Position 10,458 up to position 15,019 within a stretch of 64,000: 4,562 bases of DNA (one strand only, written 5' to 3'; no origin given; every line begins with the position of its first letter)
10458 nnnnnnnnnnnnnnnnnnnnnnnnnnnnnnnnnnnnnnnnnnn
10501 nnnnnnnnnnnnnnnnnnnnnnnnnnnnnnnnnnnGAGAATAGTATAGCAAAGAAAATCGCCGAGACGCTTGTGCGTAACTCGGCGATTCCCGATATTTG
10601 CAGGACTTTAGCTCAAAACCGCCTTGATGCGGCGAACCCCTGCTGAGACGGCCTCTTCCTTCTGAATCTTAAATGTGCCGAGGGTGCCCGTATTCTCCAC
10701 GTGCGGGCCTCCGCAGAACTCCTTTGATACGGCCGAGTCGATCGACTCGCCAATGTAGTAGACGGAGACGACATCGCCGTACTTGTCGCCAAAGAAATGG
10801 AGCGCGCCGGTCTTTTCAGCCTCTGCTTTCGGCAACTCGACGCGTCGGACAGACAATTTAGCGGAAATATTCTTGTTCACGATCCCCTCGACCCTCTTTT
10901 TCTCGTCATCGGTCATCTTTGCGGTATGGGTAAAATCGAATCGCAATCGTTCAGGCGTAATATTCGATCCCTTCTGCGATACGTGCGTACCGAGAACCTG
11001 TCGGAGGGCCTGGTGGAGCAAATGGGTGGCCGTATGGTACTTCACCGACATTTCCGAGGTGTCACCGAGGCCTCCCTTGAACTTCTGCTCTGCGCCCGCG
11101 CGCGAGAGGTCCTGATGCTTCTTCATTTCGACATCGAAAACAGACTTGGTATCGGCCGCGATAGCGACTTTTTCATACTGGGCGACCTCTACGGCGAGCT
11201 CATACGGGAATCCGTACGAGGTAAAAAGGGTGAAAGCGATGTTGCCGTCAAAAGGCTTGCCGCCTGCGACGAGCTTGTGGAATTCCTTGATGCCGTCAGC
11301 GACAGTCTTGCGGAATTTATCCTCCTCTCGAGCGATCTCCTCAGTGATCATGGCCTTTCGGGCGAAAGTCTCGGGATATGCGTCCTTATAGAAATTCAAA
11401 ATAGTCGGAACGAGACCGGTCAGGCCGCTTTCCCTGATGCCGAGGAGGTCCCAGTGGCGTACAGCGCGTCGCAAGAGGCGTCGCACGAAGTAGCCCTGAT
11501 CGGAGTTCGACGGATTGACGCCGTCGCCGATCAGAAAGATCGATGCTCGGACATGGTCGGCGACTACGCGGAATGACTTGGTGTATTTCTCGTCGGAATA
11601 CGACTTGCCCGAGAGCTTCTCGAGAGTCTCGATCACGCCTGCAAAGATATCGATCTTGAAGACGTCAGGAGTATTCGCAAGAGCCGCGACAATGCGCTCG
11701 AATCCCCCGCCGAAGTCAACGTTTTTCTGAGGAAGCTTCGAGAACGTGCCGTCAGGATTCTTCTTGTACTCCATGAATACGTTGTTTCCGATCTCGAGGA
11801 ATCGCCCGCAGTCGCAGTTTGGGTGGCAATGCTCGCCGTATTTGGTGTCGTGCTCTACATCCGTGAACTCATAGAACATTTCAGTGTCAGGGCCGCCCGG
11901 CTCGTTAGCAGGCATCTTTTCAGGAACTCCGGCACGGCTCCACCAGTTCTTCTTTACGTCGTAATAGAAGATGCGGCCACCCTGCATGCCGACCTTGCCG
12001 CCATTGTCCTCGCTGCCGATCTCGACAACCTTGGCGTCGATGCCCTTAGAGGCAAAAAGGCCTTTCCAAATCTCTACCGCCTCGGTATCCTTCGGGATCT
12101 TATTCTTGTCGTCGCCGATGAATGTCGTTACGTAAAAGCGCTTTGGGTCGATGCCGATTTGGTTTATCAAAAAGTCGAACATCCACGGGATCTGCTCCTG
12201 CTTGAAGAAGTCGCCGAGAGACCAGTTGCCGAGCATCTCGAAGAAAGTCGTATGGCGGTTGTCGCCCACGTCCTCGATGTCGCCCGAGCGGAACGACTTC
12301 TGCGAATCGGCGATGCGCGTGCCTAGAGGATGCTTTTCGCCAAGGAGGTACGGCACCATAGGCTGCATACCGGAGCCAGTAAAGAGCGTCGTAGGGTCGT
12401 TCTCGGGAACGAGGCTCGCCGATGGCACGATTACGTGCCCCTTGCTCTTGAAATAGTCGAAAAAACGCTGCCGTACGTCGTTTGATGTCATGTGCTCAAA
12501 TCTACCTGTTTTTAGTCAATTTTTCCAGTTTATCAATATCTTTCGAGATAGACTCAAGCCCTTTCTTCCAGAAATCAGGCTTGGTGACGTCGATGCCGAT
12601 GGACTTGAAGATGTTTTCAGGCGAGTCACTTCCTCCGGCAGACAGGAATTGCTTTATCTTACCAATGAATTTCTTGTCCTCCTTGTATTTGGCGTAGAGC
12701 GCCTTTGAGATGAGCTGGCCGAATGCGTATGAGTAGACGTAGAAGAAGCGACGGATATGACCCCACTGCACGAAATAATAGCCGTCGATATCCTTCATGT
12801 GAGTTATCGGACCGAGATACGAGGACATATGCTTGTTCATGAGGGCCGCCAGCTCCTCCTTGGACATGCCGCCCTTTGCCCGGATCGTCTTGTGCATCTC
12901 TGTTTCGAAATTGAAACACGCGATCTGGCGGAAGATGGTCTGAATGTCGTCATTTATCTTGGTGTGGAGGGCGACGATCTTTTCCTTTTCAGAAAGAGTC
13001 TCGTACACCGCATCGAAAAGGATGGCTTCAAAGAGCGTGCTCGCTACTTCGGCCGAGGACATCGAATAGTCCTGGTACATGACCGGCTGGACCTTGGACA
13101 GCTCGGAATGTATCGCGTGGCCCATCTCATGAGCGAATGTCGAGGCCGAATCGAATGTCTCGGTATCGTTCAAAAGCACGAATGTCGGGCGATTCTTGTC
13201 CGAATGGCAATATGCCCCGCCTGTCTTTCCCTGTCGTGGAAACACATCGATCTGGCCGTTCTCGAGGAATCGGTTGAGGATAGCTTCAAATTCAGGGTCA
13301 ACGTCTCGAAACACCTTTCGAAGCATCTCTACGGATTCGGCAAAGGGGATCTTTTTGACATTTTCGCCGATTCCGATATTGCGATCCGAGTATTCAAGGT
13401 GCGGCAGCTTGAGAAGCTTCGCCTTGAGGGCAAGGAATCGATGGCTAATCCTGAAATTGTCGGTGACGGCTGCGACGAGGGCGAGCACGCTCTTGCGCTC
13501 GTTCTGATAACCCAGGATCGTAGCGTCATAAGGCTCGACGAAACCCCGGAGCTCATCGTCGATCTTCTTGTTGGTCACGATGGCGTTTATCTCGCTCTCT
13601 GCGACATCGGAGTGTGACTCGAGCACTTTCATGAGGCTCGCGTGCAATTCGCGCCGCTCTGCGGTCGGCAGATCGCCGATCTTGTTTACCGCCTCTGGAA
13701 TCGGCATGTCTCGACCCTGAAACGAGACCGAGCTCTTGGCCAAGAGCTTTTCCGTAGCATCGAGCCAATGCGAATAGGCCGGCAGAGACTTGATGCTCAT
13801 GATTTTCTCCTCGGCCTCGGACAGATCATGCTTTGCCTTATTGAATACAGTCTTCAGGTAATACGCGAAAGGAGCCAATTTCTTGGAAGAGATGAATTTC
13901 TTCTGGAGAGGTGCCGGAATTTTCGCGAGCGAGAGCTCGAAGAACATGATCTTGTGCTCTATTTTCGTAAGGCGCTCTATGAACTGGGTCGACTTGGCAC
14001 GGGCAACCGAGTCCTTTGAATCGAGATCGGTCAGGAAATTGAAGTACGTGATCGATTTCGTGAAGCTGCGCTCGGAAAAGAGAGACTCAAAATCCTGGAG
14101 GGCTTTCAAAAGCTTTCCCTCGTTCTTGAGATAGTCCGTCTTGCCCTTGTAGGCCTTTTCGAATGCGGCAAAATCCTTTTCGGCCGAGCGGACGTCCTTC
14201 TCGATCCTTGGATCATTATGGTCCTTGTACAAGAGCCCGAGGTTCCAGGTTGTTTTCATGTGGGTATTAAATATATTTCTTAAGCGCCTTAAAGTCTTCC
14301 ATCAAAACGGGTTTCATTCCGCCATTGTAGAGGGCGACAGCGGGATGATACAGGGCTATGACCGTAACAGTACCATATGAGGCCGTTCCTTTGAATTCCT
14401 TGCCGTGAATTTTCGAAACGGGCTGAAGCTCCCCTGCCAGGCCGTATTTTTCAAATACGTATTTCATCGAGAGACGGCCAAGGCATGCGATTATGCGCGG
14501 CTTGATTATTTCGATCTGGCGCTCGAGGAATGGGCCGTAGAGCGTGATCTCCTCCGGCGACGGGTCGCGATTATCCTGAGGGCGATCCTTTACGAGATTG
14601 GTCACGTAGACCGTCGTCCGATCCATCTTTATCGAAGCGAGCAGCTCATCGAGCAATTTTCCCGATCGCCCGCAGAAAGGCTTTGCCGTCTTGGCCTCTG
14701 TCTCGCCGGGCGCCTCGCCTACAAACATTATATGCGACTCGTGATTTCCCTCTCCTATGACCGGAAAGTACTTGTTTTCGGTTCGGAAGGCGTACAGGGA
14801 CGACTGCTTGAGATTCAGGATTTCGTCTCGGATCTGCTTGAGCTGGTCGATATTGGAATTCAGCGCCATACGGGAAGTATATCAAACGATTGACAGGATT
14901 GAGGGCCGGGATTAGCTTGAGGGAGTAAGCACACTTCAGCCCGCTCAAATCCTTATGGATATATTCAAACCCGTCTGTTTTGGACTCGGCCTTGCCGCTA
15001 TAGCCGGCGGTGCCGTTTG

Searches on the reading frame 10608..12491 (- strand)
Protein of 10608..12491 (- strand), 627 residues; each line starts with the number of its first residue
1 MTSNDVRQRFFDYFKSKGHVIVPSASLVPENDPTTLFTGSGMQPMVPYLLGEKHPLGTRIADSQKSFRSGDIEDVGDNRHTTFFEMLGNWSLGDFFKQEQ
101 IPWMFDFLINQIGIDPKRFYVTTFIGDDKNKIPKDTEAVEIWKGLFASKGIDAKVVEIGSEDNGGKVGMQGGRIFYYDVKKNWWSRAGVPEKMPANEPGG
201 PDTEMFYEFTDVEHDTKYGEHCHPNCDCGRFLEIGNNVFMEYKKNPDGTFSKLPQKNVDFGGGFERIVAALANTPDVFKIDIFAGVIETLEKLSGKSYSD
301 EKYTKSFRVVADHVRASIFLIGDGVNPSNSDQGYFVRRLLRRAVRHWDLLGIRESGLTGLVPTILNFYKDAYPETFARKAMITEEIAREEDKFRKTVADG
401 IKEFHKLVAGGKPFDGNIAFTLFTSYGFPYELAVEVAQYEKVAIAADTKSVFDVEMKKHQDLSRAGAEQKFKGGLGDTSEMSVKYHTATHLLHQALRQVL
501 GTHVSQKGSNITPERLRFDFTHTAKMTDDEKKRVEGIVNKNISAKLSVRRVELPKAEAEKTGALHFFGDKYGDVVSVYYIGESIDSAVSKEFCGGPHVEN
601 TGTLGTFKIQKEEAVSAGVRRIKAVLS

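Call 65: search_protein_families(library=pfam, proteins=[window:10608-12491:-])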
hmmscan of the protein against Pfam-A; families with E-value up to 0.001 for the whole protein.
window:10608-12491:- (627 aa): 2 families
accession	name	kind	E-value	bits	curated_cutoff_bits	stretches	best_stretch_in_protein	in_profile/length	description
PF01411.24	tRNA-synt_2c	-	1.4e-116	390.7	30.3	1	5-472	1-439/552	tRNA synthetases class II (A)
PF07973.19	tRNA_SAD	-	5.1e-16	58.8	24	1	575-622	1-43/44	Threonyl and Alanyl tRNA synthetase second additional domain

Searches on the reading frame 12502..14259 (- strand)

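Call 65: search_protein_families(library=pfam, proteins=[window:12502-14259:-])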
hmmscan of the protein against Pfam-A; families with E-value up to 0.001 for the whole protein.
window:12502-14259:- (585 aa): 2 families
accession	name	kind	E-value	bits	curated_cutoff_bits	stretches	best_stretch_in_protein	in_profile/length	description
PF01432.26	Peptidase_M3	-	5.3e-34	118.8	27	1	329-568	181-455/457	Peptidase family M3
PF08439.15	Peptidase_M3_N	-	7.2e-09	36.2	25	1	112-165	3-57/70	Oligopeptidase F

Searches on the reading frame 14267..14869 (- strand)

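Call 66: search_protein_families(library=pfam, proteins=[window:14267-14869:-])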
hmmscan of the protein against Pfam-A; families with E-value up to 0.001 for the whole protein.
window:14267-14869:- (200 aa): 1 family
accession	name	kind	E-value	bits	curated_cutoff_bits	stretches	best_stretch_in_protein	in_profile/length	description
PF03167.25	UDG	-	3.3e-31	108.7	24.3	1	39-186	2-128/141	Uracil DNA glycosylase superfamily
